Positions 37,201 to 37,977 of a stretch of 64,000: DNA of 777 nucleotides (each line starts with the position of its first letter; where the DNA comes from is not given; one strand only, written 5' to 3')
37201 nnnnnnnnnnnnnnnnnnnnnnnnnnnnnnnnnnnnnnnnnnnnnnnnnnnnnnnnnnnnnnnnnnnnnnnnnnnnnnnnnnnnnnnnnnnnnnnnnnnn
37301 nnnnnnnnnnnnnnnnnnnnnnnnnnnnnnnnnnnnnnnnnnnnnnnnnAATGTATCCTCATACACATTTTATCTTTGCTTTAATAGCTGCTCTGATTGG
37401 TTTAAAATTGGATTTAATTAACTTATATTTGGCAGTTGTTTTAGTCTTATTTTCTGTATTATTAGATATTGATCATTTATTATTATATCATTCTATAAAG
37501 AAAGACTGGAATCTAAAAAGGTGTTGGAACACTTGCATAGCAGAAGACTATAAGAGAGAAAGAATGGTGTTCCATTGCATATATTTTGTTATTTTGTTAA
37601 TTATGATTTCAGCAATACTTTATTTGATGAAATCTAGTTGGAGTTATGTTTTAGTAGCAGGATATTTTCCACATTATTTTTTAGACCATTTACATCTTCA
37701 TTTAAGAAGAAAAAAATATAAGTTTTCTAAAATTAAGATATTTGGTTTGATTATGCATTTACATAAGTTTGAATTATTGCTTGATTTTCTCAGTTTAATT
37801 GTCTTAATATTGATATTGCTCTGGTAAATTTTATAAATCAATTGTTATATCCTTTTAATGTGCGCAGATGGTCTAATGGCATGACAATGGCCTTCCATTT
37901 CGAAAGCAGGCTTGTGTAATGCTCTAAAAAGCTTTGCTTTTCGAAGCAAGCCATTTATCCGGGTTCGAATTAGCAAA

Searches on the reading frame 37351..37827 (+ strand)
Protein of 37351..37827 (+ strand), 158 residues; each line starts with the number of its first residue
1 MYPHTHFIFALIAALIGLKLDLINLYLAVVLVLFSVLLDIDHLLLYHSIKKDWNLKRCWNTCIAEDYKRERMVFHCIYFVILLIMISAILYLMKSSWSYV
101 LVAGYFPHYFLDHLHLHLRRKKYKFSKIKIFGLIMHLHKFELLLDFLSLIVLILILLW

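Call 9: search_protein_families(library=pfam, proteins=[window:37351-37827:+])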
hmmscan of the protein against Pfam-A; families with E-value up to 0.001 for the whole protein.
window:37351-37827:+ (158 aa): 1 family
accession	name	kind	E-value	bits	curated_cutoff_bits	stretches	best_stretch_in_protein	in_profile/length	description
PF04307.19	YdjM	-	8.4e-08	32.3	29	1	1-114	1-108/176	YdjM inner membrane protein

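Call 63: find_homologous_proteins(query=window:37351-37827:+, max_evalue=1e-10)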
Query window:37351-37827:+ (158 aa): 2 proteins with E <= 1e-10 among 176 candidates.
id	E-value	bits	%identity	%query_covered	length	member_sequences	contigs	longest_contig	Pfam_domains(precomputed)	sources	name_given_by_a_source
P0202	2.3e-93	329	100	100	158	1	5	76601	PF04307.20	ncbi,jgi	-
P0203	6.5e-43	165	55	99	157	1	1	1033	-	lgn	-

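Call 64: find_encoding_contigs(protein=P0202, flank=2500, max_places=10)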
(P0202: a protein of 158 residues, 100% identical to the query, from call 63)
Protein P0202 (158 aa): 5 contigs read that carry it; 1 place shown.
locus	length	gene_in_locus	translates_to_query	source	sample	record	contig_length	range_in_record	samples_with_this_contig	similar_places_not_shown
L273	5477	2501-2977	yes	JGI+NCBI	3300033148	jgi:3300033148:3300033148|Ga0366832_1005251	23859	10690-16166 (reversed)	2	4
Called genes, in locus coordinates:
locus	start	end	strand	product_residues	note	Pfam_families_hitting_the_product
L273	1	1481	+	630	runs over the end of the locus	PF02518:HATPase_c, PF00204:DNA_gyraseB, PF01751:Toprim, PF00986:DNA_gyraseB_C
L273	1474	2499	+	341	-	PF01368:DHH, PF02272:DHHA1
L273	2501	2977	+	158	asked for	PF04307:YdjM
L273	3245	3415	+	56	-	-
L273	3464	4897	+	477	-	PF01139:RtcB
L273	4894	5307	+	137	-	PF01951:Archease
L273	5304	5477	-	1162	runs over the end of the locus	PF02463:SMC_N, PF13175:AAA_15, PF13304:AAA_21 (weak), PF13476:AAA_23, PF06470:SMC_hinge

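Call 65: find_encoding_contigs(protein=P0203, flank=2500, max_places=3)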
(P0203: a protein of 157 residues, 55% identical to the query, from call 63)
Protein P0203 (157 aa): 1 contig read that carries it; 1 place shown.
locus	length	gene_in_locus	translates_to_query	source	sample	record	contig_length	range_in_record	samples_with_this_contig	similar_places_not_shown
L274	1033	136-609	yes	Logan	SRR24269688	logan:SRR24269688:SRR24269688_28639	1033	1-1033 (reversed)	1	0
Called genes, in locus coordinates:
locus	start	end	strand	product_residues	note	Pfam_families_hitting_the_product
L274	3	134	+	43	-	?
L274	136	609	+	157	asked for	-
